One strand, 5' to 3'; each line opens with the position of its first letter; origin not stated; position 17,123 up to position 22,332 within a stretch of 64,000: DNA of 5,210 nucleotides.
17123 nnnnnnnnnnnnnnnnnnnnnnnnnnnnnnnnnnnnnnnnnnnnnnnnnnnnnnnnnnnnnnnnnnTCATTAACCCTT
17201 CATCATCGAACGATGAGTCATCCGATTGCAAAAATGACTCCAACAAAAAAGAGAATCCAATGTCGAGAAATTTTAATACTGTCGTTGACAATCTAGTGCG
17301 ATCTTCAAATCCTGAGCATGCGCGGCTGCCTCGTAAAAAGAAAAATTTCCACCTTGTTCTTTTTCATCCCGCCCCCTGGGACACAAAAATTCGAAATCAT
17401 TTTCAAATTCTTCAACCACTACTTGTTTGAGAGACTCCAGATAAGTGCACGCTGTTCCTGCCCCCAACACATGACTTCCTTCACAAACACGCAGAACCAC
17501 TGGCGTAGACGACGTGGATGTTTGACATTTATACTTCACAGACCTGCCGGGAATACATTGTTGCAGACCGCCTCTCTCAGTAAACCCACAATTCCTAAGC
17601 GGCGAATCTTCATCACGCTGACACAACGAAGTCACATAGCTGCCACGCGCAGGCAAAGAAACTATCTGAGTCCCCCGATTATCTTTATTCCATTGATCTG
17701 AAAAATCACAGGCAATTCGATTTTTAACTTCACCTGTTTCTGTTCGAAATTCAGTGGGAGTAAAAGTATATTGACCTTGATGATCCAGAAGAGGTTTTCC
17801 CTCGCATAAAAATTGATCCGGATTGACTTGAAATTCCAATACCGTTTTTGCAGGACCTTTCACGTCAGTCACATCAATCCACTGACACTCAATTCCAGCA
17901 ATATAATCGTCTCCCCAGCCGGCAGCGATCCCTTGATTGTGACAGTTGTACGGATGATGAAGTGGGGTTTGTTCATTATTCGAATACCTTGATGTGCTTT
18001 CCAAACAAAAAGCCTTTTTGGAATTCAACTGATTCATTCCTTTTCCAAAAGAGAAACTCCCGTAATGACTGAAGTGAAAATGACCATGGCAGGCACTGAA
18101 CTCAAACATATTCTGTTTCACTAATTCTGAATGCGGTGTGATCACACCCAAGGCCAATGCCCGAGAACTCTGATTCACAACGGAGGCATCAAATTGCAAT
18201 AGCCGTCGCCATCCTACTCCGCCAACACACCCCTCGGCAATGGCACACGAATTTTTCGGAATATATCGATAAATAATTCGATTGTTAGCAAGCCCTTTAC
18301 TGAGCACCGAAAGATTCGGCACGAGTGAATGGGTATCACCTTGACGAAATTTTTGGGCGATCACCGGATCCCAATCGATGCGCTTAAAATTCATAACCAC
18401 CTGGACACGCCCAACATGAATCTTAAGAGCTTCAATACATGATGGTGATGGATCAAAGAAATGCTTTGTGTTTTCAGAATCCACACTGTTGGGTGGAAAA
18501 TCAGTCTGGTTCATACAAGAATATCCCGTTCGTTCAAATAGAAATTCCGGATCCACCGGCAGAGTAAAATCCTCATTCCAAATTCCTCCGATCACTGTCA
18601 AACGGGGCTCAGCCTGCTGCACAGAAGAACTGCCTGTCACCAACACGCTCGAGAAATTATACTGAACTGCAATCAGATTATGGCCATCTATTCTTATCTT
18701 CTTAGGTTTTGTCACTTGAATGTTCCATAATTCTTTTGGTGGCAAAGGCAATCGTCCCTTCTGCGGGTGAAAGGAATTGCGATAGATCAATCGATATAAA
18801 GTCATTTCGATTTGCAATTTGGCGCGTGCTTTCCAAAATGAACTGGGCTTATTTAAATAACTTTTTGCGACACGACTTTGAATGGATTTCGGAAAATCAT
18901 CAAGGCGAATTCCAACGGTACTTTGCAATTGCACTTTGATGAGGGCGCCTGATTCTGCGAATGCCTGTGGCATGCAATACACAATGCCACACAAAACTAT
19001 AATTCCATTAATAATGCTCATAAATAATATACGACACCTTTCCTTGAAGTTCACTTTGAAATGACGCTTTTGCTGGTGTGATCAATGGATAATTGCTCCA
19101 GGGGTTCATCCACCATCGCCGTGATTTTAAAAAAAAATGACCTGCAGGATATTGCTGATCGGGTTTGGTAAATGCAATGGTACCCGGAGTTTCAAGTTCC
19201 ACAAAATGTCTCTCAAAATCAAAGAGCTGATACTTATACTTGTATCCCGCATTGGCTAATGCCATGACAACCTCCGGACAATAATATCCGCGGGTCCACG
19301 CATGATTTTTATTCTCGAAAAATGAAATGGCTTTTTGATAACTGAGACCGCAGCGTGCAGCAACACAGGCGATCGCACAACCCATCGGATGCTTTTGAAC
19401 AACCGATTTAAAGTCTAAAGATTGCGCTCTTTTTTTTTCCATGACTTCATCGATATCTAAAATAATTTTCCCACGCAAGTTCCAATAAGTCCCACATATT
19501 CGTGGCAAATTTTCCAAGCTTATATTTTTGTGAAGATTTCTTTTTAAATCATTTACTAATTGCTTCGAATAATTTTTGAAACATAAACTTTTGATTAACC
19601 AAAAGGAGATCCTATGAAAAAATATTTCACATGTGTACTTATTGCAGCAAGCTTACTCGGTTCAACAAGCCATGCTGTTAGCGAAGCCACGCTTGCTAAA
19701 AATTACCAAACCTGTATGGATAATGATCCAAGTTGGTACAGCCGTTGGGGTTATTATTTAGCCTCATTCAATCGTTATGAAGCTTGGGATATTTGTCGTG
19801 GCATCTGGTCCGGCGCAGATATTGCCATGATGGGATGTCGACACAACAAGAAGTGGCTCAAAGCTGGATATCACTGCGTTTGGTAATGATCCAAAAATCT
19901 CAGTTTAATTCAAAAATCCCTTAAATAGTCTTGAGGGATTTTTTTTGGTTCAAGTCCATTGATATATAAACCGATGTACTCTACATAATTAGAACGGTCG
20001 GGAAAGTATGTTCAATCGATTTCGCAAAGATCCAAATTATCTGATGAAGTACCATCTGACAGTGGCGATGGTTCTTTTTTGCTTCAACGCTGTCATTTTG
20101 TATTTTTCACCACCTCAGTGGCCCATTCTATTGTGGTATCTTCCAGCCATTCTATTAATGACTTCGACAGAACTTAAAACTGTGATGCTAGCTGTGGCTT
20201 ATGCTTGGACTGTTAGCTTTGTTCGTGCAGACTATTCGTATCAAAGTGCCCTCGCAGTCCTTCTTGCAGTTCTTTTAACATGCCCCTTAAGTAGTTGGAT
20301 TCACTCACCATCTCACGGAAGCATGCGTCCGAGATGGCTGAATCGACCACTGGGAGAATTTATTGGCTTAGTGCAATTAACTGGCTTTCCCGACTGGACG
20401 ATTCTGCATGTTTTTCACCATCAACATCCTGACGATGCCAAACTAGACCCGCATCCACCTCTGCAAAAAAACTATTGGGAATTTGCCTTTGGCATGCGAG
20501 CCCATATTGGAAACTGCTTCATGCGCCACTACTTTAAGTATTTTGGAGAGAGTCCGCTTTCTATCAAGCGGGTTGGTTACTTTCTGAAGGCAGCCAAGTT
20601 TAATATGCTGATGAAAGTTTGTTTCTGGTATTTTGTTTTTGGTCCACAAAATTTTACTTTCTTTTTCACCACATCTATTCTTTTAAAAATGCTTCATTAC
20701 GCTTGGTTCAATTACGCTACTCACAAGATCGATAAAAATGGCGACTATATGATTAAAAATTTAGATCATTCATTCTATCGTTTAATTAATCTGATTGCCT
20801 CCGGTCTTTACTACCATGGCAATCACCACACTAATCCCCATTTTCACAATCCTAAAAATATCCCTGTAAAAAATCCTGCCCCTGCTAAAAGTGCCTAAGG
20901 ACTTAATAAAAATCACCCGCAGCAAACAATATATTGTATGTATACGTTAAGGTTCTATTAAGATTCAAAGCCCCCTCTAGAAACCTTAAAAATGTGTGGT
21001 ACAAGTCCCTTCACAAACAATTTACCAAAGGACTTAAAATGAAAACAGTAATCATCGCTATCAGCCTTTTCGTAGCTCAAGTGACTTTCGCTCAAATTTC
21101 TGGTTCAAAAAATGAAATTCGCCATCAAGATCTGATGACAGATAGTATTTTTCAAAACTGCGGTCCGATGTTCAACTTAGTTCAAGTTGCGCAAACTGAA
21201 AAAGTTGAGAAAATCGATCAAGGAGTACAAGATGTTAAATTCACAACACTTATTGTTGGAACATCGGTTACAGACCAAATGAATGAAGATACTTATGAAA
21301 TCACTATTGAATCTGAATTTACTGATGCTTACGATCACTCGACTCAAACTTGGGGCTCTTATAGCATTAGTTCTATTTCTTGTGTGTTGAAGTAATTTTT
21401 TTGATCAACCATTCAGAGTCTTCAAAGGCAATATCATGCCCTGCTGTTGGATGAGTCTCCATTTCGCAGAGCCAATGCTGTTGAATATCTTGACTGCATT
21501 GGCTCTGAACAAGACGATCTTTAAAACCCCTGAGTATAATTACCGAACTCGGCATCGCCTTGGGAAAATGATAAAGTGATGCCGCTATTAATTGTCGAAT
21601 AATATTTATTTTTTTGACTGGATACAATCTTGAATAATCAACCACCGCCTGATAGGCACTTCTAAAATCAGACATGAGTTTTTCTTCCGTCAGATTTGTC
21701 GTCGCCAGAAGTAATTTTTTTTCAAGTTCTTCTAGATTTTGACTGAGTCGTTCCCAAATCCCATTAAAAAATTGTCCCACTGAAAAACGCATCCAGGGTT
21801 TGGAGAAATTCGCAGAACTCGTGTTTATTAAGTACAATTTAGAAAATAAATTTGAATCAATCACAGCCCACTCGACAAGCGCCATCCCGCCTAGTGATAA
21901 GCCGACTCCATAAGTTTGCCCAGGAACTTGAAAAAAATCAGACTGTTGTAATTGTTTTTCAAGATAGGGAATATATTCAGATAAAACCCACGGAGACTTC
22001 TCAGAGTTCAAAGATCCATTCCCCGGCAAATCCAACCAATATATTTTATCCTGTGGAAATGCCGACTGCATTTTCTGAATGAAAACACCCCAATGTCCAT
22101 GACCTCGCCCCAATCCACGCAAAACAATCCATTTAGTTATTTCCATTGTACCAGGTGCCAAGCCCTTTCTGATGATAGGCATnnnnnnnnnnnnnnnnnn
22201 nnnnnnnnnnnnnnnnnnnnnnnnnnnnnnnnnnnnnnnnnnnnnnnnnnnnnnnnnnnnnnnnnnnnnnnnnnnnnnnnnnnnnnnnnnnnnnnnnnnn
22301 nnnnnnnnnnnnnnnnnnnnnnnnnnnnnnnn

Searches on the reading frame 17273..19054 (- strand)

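Call 3: search_protein_families(library=pfam, proteins=[window:17273-19054:-], max_evalue=0.01)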
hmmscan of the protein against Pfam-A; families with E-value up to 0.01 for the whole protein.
window:17273-19054:- (593 aa): 1 family
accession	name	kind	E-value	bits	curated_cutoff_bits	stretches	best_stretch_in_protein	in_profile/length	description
PF01186.22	Lysyl_oxidase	-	3.1e-17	63.3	20.4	1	281-418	50-180/204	Lysyl oxidase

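Call 4: search_protein_families(library=ncbifam, proteins=[window:17273-19054:-], max_evalue=0.01)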
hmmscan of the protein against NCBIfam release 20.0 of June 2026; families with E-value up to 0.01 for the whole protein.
window:17273-19054:- (593 aa): 0 families

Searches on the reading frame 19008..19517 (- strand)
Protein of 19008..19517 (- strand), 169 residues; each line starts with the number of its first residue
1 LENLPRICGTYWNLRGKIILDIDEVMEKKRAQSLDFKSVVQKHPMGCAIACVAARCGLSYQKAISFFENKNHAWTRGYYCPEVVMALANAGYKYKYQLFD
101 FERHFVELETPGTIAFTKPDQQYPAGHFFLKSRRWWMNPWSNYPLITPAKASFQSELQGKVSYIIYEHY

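Call 3: search_protein_families(library=pfam, proteins=[window:19008-19517:-], max_evalue=0.01)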
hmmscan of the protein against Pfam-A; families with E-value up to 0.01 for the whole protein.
window:19008-19517:- (169 aa): 0 families

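Call 4: search_protein_families(library=ncbifam, proteins=[window:19008-19517:-], max_evalue=0.01)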
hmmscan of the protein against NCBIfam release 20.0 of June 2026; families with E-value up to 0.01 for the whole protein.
window:19008-19517:- (169 aa): 0 families

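Call 33: search_protein_families(library=pfam, proteins=[window:19008-19517:-], max_evalue=10)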
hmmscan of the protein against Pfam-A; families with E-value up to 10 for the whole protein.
window:19008-19517:- (169 aa): 0 families

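Call 87: search_solved_structures(query=window:19008-19517:-, max_evalue=10)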
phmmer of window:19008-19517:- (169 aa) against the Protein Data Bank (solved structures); distinct sequences matched with E-value up to 10: 2.
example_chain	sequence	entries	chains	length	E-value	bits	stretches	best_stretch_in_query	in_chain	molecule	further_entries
1uhs_A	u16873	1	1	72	0.11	15.3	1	31-82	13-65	homeodomain only protein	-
2hi3_A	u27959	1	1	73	0.17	14.6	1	38-82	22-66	Homeodomain-only protein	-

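Call 88: search_protein_families(library=ncbifam, proteins=[window:19008-19517:-], max_evalue=10)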
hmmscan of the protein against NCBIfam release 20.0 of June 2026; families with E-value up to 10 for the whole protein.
window:19008-19517:- (169 aa): 0 families

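Call 92: search_protein_representatives(protein=window:19008-19517:-)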
Query: 169 residues. Proteins with E-value up to 0.001 (for the whole library): 253; up to 1e-10: 130; up to 1e-30: 13. The best 150 are listed.
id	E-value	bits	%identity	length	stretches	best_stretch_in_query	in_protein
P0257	2.0e-44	167.5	47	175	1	24-167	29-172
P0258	1.6e-43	164.6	50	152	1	31-166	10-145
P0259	3.2e-42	160.4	51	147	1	35-166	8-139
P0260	5.6e-40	153.0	49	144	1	37-167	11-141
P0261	9.8e-40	152.3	46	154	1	26-167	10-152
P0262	2.6e-33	131.3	45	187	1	37-167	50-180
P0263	4.2e-33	130.7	47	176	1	36-167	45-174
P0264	2.7e-32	128.0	46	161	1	30-165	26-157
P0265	9.3e-32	126.3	44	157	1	35-161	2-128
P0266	1.3e-31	125.8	46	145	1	37-167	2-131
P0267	1.4e-31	125.7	46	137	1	38-166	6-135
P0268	1.7e-31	125.4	42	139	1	37-167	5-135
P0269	9.5e-31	123.0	44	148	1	25-165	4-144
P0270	2.9e-30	121.4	44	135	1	37-167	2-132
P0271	1.5e-28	115.8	41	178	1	36-165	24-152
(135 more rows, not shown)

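Call 94: search_protein_families(library=pfam, alignment_id=A7, max_evalue=0.01)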
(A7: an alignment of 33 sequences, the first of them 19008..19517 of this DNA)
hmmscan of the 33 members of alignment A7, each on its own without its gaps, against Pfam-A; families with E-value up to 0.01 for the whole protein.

A. member 1, window:19008-19517:- (169 aa): 0 families

B. families by the number of members that match (of 33 scanned): 8 families
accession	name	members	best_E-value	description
PF03412.21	Peptidase_C39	7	2.5e-05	Peptidase C39 family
PF07521.17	RMMBL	1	3.5e-09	Zn-dependent metallo-hydrolase RNA specificity domain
PF22505.1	RNase_J_b_CASP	1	1.6e-08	Ribonuclease J, beta-CASP domain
PF21805.3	Imm5_like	1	8.5e-07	Imm-5 like putative immunity protein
PF14423.12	Imm5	1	0.00037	Immunity protein Imm5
PF05225.22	HTH_psq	1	0.00068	helix-turn-helix, Psq domain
PF07327.16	Neuroparsin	1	0.0064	Neuroparsin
PF09778.15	Guanylate_cyc_2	1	0.007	Guanylylate cyclase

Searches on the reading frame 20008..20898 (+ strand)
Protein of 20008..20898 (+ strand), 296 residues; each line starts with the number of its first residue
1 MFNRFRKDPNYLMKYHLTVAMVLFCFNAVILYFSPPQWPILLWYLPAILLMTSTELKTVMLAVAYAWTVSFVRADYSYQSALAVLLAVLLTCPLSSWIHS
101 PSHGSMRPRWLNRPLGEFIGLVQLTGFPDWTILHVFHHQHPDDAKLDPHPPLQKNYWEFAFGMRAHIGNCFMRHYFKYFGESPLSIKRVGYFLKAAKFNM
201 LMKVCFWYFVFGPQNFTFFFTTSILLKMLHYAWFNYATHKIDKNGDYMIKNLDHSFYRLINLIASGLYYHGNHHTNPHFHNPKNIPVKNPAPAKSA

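Call 103: search_protein_families(library=pfam, proteins=[window:20008-20898:+], max_evalue=0.001)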
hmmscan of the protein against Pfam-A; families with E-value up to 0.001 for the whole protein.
window:20008-20898:+ (296 aa): 1 family
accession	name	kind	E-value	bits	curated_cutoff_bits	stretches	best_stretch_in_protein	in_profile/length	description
PF00487.30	FA_desaturase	-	9.9e-13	48.9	29.7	1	82-280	8-227/253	Fatty acid desaturase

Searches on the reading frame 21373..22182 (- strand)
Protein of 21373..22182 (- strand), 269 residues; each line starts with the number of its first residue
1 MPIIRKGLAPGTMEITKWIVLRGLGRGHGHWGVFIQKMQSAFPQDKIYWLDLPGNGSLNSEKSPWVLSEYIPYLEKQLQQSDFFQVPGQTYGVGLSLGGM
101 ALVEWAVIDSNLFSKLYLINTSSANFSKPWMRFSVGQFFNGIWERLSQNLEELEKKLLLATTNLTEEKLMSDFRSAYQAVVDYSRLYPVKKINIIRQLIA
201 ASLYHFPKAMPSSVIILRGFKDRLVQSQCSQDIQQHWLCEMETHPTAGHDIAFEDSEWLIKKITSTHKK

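Call 103: search_protein_families(library=pfam, proteins=[window:21373-22182:-], max_evalue=0.001)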
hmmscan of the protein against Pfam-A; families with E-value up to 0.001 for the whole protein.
window:21373-22182:- (269 aa): 1 family
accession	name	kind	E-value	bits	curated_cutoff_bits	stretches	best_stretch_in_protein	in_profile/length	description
PF12697.13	Abhydrolase_6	-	9.9e-08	33.3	26.3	1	21-259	4-214/217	Alpha/beta hydrolase family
